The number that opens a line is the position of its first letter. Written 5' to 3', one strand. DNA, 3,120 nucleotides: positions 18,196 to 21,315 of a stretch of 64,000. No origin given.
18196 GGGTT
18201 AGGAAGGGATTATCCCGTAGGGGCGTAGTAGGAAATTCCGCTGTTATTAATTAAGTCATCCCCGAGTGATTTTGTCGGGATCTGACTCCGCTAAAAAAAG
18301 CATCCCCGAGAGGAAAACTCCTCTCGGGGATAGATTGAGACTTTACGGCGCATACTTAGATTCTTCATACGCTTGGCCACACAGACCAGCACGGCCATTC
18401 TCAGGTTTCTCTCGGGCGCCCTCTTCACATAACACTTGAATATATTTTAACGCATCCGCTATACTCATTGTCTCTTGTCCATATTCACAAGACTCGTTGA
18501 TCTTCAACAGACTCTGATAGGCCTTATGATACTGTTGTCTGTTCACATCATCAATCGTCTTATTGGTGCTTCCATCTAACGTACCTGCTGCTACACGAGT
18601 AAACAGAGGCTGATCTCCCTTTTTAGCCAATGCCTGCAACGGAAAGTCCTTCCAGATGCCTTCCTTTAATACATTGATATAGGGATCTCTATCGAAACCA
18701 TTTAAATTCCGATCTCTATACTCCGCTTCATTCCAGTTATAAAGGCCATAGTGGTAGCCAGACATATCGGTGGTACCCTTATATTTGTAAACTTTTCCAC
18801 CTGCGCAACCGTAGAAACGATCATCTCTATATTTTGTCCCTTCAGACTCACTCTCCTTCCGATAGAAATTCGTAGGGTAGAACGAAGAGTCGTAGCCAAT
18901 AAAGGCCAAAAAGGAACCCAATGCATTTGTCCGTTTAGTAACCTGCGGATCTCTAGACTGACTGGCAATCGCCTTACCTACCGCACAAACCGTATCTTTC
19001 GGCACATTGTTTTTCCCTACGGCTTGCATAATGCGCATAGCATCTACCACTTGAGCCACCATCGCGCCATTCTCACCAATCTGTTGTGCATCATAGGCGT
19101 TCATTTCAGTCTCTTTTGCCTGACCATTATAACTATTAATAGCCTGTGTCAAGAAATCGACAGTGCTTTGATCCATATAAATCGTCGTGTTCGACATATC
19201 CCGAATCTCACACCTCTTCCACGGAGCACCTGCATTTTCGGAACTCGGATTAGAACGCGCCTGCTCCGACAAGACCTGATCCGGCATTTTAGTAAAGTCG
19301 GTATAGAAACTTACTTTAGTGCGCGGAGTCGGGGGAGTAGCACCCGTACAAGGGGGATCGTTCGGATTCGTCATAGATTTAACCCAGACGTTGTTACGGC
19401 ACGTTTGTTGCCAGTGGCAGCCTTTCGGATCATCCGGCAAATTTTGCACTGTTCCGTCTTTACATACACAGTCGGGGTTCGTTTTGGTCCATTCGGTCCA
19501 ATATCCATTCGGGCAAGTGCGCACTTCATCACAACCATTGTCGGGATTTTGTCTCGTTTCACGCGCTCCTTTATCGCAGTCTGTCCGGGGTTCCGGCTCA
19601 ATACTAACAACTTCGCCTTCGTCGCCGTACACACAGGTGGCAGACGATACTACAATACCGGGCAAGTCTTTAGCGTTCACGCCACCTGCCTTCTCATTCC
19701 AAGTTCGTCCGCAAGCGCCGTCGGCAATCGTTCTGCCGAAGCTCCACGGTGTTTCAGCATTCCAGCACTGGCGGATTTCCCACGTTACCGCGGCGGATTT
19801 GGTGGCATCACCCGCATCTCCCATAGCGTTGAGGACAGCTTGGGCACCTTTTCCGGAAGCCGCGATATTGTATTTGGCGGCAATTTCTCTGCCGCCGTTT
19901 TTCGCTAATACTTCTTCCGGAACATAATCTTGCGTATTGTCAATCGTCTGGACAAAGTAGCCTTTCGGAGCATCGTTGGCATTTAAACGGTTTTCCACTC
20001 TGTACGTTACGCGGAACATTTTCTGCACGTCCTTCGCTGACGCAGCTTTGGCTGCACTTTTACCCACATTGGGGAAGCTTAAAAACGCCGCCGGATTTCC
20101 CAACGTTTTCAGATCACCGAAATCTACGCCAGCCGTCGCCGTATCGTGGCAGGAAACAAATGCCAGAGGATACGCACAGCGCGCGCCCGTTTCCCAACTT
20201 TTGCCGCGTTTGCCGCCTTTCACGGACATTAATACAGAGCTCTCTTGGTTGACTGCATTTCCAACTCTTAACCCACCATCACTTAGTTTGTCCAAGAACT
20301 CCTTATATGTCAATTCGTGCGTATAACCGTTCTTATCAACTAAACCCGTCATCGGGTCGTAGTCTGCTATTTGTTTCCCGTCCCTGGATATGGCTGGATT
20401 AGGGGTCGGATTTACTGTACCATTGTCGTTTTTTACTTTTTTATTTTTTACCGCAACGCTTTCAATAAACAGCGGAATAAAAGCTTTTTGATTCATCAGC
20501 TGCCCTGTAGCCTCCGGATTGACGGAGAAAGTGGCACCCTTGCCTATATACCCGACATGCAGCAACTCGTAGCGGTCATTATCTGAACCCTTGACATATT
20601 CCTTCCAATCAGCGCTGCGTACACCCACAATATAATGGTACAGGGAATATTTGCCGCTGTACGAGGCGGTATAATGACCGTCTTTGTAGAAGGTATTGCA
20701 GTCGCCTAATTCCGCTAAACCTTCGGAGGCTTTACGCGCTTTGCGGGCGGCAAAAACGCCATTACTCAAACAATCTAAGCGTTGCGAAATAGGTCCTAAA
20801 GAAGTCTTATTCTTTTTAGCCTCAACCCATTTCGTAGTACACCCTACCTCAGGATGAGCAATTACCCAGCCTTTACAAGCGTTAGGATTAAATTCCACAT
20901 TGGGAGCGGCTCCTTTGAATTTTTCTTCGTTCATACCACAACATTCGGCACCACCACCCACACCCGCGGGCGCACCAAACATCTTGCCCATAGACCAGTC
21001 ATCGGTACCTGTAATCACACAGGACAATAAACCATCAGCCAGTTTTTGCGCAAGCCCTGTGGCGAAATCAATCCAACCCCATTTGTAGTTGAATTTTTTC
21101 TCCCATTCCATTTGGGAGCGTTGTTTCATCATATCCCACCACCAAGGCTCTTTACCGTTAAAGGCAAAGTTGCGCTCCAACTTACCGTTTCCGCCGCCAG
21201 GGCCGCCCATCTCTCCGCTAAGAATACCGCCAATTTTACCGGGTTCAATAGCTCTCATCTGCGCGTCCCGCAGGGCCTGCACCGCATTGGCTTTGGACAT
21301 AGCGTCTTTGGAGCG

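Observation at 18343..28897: Six-gene module of orphan, membrane-anchored, low-complexity and Cys-rich proteins directly downstream of the Tad locus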

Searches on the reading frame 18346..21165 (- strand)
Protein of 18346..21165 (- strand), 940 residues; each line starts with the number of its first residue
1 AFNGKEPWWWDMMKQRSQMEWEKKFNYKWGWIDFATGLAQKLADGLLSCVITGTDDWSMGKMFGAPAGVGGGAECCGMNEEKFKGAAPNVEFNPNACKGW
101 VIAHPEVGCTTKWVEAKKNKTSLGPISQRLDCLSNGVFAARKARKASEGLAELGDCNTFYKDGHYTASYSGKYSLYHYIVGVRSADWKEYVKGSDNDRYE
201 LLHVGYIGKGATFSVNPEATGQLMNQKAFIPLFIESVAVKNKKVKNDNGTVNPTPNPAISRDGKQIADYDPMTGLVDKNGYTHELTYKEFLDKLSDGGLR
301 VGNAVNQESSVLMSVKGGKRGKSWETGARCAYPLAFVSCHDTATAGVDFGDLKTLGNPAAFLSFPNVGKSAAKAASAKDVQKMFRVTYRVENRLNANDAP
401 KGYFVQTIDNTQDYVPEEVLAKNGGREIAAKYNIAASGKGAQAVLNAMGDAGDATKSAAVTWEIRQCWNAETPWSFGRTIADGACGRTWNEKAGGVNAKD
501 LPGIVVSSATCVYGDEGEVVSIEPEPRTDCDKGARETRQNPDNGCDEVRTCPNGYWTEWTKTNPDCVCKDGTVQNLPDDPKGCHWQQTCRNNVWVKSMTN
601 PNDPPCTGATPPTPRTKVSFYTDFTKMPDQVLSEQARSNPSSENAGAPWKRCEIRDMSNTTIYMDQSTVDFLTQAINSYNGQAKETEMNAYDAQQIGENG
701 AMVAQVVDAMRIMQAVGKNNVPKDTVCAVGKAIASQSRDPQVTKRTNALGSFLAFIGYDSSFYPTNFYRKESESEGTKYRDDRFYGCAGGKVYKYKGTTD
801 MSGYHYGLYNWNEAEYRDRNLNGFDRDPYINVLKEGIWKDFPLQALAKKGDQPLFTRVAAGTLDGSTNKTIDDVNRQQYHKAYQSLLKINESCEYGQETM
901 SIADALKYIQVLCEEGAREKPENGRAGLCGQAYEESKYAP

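Call 21: search_solved_structures(query=A1, max_evalue=1)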
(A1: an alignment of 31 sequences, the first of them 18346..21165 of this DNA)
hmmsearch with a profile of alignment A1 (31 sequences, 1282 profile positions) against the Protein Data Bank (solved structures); distinct sequences matched with E-value up to 1: 0.

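Call 22: find_related_loci(query=A1, collection=genome_contigs, flank=10000)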
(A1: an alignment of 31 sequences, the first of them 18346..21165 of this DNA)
Query A1 (940 aa) in genome_contigs; peptide patterns used: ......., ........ (x = any residue, [..] = any of these).
193 stretches matched a pattern; 75 encode a relative of the query (tblastn E <= 1e-3); 75 distinct loci.
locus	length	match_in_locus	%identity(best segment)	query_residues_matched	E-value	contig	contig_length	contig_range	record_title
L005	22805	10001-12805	69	1-940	0e+0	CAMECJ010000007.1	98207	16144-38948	MAG: uncultured Elusimicrobia bacterium isolate SRR11489781_bin.15_metaWRAP_v1.3_MAG genome assembly, contig: ERZ1146680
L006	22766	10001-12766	38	2-922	7e-172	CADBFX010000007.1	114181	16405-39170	MAG: uncultured Elusimicrobium sp. isolate RUG13940 genome assembly, contig: RUG13940_asm_7, whole genome shotgun sequen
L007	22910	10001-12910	54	1-940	1e-142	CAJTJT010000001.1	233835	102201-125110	MAG TPA_asm: uncultured Elusimicrobiales bacterium isolate MGBC103454 genome assembly, contig: MGBC103454.1, whole genom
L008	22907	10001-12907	36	1-933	1e-173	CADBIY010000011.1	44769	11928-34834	MAG: uncultured Elusimicrobium sp. isolate RUG14017 genome assembly, contig: RUG14017_asm_11, whole genome shotgun seque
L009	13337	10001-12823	31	2-933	5e-108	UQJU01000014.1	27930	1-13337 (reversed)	uncultured Spirochaetes bacterium isolate UMGS352 genome assembly, contig: NODE_420_length_27930_cov_3.110170, whole gen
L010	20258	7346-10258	31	1-937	2e-107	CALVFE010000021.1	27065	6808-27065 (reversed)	MAG: uncultured Elusimicrobiales bacterium isolate BRZ_KS__bin69 genome assembly, contig: BRZ_KS__NODE_2799_length_27065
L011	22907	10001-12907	36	1-936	1e-93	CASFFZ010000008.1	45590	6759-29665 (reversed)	uncultured bacterium isolate SI.O27.metabat-bins.19 genome assembly, contig: SI.O27.metabat-bins.19.fa_k141_249588, whol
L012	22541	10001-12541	28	1-938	4e-92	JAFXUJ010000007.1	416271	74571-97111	MAG: Elusimicrobiaceae bacterium isolate RGIG6754 Sheep_Rumen-3__c479358, whole genome shotgun sequence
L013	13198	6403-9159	31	2-921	8e-101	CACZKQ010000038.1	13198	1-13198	MAG: uncultured Elusimicrobium sp. isolate RUG12698 genome assembly, contig: RUG12698_asm_38, whole genome shotgun seque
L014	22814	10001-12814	35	2-933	9e-84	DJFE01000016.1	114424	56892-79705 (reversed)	MAG TPA_asm: Elusimicrobia bacterium UBA5880 UBA5880_contig_314, whole genome shotgun sequence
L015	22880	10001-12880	35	1-936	2e-82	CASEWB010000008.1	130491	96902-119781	uncultured bacterium isolate SI.B9.metabat-bins.31 genome assembly, contig: SI.B9.metabat-bins.31.fa_k141_431440, whole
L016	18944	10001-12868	34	1-934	6e-82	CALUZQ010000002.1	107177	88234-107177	MAG: uncultured Elusimicrobiales bacterium isolate BRZ_KP__bin85 genome assembly, contig: BRZ_KP__NODE_234_length_107177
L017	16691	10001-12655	29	2-921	6e-82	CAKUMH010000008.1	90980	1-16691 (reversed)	MAG: uncultured Elusimicrobiales bacterium isolate REFINED_METABAT215_TOP10_CONTIGS_1500_ASSEMBLY_K77_MERGED__Hadza_MoBi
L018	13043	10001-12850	35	2-933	3e-80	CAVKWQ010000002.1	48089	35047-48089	Muribaculaceae bacterium isolate H07688-L1_cleanbin_000007 genome assembly, contig: Spades_H07688-L1_contig_44, whole ge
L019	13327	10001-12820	34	2-933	7e-79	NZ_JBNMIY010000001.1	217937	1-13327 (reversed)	MAG: Candidatus Avelusimicrobium sp. isolate CM_BacAve2175.84 k141_83817_length_217937_cov_31.7639, whole genome shotgun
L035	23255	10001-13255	28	1-937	4e-43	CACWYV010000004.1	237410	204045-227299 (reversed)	MAG: uncultured Elusimicrobium sp. isolate RUG11046 genome assembly, contig: RUG11046_asm_4, whole genome shotgun sequen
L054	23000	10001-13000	52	1-922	1e-21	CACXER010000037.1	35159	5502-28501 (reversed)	MAG: uncultured Elusimicrobium sp. isolate RUG11187 genome assembly, contig: RUG11187_asm_37, whole genome shotgun seque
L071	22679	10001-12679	40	4-921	1e-22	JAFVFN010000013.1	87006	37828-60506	MAG: Elusimicrobiaceae bacterium isolate RGIG5124 Roe_deer_Rumen.Co__c482409, whole genome shotgun sequence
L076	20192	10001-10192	39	1-67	3e-10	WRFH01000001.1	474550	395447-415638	MAG: Elusimicrobia bacterium isolate Lab288P4bin46 Ga0123354_10000001, whole genome shotgun sequence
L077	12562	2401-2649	36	4-95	1e-9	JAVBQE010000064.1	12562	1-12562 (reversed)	MAG: Elusimicrobiaceae bacterium isolate EPI_MAG_00158 c_000010125951, whole genome shotgun sequence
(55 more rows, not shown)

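Call 32: predict_structure(alignment_id=A1)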
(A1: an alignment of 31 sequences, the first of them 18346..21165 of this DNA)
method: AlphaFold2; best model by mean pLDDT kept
length: 940 residues; sequences in the alignment: 31
mean_pLDDT: 68.8   pTM: 0.42
mean pLDDT of the five models: 68.8, 66.1, 65.9, 64.1, 59.5
residues with pLDDT >= 90: 140; 70-90: 373; 50-70: 224; < 50: 203
segments of 3 or more residues with pLDDT < 50: 1-8, 24-69, 118-150, 245-269, 368-372, 408-430, 517-528, 568-586, 597-600, 609-613
pLDDT, mean of each block of 10 residues (from residue 1): 40 53 46 40 38 32 35 77 80 82 72 60 37 38 45 61 74 81 82 84 83 65 61 84 48 36 44 59 78 75 57 68 80 76 63 67 61 56 75 61 60 38 39 68 71 64 80 71 58 61 78 52 41 83 78 81 55 41 44 49 51 67 91 83 84 92 89 90 76 60 94 94 97 94 92 95 85 78 84 80 84 56 70 94 94 81 58 81 86 91 97 93 82 55
secondary structure, 60 per line:
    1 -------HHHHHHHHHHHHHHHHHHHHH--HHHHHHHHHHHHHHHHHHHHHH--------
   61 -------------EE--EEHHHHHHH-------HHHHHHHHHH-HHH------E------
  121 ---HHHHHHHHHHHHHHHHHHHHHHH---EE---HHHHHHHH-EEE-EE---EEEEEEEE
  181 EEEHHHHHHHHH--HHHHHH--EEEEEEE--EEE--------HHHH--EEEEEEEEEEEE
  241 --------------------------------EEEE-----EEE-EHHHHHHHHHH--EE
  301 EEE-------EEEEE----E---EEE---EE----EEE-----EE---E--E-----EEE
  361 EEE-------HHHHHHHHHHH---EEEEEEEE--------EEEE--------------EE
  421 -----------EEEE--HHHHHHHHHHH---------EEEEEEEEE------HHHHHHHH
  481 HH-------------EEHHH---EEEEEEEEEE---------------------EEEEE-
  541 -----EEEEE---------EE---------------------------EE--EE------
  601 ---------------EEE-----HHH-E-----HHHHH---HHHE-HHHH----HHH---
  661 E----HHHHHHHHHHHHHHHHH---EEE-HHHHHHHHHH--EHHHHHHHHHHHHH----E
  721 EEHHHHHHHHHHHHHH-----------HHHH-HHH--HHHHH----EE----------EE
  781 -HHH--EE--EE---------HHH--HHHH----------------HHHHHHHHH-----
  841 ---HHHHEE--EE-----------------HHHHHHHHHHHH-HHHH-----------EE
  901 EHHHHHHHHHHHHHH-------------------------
elements in order (helices of 4 or more, strands of 3 or more residues): H8-28 H31-52 H80-86 H94-103 H124-146 H155-162 E164-166 E173-183 H184-192 H195-200 E203-209 E212-214 H223-226 E229-240 E273-276 E282-284 H287-296 E299-303 E311-315 E324-326 E336-338 E358-363 H371-381 E385-392 E401-404 E432-435 H438-448 E458-466 H473-482 E504-513 E535-539 E546-550 E616-618 H634-638 H647-650 H666-682 E686-688 H690-699 H703-715 E720-722 H723-736 H748-751 H758-762 H807-810 H827-835 H844-847 H871-882 H884-887 E899-901 H902-915

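Call 34: fold_search(model_id=the predicted structure, library=pdb)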
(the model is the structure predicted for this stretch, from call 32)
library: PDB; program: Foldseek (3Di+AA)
matches with E <= 10: 282; with E <= 0.001: 0
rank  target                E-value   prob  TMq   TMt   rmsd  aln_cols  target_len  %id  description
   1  6uup_A                1.1e-01  0.12  0.07  0.21  18.0       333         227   10  Structure of anti-hCD33 conditional scFv (released 2020-11-04)
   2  3g6j_A                2.0e-01  0.05  0.07  0.09  24.0       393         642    6  C3b in complex with a C3b specific Fab (released 2009-03-10)
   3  7zn2_g                2.1e-01  0.05  0.07  0.11  26.5       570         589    6  Tail tip of siphophage T5 : full complex after interaction with its bacterial receptor FhuA (released 2023-02-08)
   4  7som_F                2.2e-01  0.04  0.06  0.05  21.1       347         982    9  Ciliary C2 central pair apparatus isolated from Chlamydomonas reinhardtii (released 2022-04-13)
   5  5fo7_A                2.5e-01  0.06  0.08  0.10  23.8       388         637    7  Crystal Structure of Human Complement C3b at 2.8 Angstrom resolution (released 2016-04-06)
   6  3j7h_A                4.1e-01  0.15  0.08  0.07  16.3       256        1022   10  Structure of beta-galactosidase at 3.2-A resolution obtained by cryo-electron microscopy (released 2014-07-30)
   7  8ovb_A                4.1e-01  0.04  0.07  0.10  24.8       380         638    8  Human Complement C3b in complex with Trypanosoma brucei ISG65. (released 2024-02-14)
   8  6zjv                  4.3e-01  0.23  0.09  0.09  16.6       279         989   13  Cold-adapted beta-D-galactosidase from Arthrobacter sp. 32cB mutant D207A (released 2020-08-05)
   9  1ahw_C                4.3e-01  0.15  0.11  0.32   9.2       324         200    5  A COMPLEX OF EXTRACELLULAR DOMAIN OF TISSUE FACTOR WITH AN INHIBITORY FAB (5G9) (released 1998-02-25)
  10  6zjq                  4.8e-01  0.23  0.10  0.09  16.4       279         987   12  Cold-adapted beta-D-galactosidase from Arthrobacter sp. 32cB mutant E517Q in complex with galactose (released 2020-08-05)
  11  2a74_D                4.8e-01  0.04  0.06  0.09  23.8       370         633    7  Human Complement Component C3c (released 2005-09-27)
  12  6zjs                  5.3e-01  0.28  0.09  0.09  16.4       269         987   12  Cold-adapted beta-D-galactosidase from Arthrobacter sp. 32cB mutant E441Q in complex with galactose (released 2020-08-05)
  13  9m0e_A                5.3e-01  0.23  0.08  0.07  16.5       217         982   10  Enhancing the synthesis efficiency of galacto-oligosaccharides of a beta-galactosidase from Paenibacillus barengoltzii (released 2025-04-23)
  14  1n26_A                5.3e-01  0.07  0.08  0.17  13.4       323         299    5  Crystal Structure of the extra-cellular domains of Human Interleukin-6 Receptor alpha chain (released 2002-12-18)
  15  2qki_D                5.3e-01  0.03  0.06  0.08  26.1       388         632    8  Human C3c in complex with the inhibitor compstatin (released 2007-08-14)
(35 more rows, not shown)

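Call 55: search_protein_families(library=pfam, proteins=[L076:5383-6207:+, L076:6310-7311:+, L076:7311-7826:+, L076:7732-8583:+, L076:4544-5293:+, L077:37-1242:+, L054:1091-1813:+, L054:1954-2505:+, L035:1682-2575:+, L071:590-898:+], max_evalue=0.01)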
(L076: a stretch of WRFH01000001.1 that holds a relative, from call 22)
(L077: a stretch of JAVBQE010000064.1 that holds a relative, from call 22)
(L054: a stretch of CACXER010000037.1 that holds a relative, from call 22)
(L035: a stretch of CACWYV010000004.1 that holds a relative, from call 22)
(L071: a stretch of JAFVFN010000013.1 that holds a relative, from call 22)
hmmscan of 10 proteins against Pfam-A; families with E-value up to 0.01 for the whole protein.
L076:5383-6207:+ (275 aa): 1 family
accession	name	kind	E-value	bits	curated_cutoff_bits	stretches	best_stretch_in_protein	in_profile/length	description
PF00793.26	DAHP_synth_1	-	5.1e-62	209.7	25.5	1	9-263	9-260/270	DAHP synthetase I family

L076:6310-7311:+ (334 aa): 2 families
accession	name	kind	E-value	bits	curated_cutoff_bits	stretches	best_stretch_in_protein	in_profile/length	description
PF01380.27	SIS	-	1.2e-28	99.9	25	1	50-177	5-130/131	SIS domain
PF00571.33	CBS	-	8.3e-23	80.9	24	2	274-328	1-55/57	CBS domain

L076:7311-7826:+ (172 aa): 1 family
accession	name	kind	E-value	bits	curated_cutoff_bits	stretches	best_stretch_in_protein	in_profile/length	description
PF06835.18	LptC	-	9.4e-18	64.9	21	1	40-164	45-172/175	Lipopolysaccharide-assembly, LptC-related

L076:7732-8583:+ (284 aa): 2 families
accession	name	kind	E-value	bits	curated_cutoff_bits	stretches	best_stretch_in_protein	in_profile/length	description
PF03968.19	LptD_N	-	1.3e-07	32.2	20.4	1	58-230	3-110/113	LptA/(LptD N-terminal domain) LPS transport protein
PF06835.18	LptC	-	0.0015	18.7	21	0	83-182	84-174/175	Lipopolysaccharide-assembly, LptC-related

L076:4544-5293:+ (250 aa): 0 families

L077:37-1242:+ (402 aa): 1 family
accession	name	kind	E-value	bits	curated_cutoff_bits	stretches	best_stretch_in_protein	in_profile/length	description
PF13485.12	Peptidase_MA_2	-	1.7e-05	25.1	32.4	1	127-211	22-103/201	Peptidase MA superfamily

L054:1091-1813:+ (241 aa): 0 families

L054:1954-2505:+ (184 aa): 0 families

L035:1682-2575:+ (298 aa): 0 families

L071:590-898:+ (103 aa): 1 family
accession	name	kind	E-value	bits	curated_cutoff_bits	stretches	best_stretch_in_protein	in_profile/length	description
PF21716.3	dnstrm_HI1420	-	5.5e-05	23.4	27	1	40-80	47-87/90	Probable addiction module antidote protein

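Call 85: fold_search(model_id=the predicted structure, library=viral)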
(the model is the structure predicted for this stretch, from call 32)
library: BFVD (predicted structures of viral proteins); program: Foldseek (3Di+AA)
matches with E <= 10: 117; with E <= 0.001: 0
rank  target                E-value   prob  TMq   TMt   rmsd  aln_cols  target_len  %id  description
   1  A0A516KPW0            2.3e-01  0.06  0.08  0.10  33.6       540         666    9  (no name in the UniProt tables at hand)
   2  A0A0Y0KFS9            2.4e-01  0.05  0.04  0.12  21.9       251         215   12  Uncharacterized protein [Glossina hytrovirus (isolate Glossina pallidipes/Ethiopia/Seibersdorf/-)]
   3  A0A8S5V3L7            4.7e-01  0.02  0.05  0.08  24.4       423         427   10  Uncharacterized protein [Myoviridae sp. ctk6V34]
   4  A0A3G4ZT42            4.9e-01  0.41  0.05  0.08  12.1       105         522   20  Uncharacterized protein [Edafosvirus sp.]
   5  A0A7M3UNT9            7.2e-01  0.10  0.04  0.04  28.4       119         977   15  Uncharacterized protein [Pyramimonas orientalis virus]
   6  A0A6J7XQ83            7.2e-01  0.09  0.07  0.24  18.9       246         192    6  Uncharacterized protein [uncultured Caudovirales phage]
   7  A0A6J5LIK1            8.5e-01  0.12  0.03  0.11  20.1       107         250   18  Uncharacterized protein (Fragment) [uncultured Caudovirales phage]
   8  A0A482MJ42            9.0e-01  0.01  0.06  0.05  28.1       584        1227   11  Uncharacterized protein [Nodularia phage vB_NspS-kac65v151]
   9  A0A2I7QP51            9.4e-01  0.01  0.05  0.04  30.6       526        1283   11  (no name in the UniProt tables at hand)
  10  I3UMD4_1              1.0e+00  0.06  0.08  0.09  12.0       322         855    6  Tail protein [Colwellia phage 9A]
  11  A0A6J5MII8            1.0e+00  0.01  0.07  0.10  24.2       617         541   11  Uncharacterized protein [uncultured Caudovirales phage]
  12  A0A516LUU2            1.1e+00  0.08  0.07  0.30  19.7       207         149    7  (no name in the UniProt tables at hand)
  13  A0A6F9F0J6            1.2e+00  0.03  0.05  0.04  24.4       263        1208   12  EO1 [Swordtail adomavirus 2]
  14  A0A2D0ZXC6            1.2e+00  0.01  0.06  0.06  35.0       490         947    9  Envelope glycoprotein [vespertilionid gammaherpesvirus 3]
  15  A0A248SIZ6            1.3e+00  0.06  0.04  0.04  21.6       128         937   16  (no name in the UniProt tables at hand)
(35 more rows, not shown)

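Call 87: search_protein_families(library=pfam, proteins=[L071:6589-8925:+], max_evalue=0.05)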
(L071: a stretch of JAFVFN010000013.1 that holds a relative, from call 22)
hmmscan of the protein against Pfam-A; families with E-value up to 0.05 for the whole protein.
L071:6589-8925:+ (779 aa): 0 families
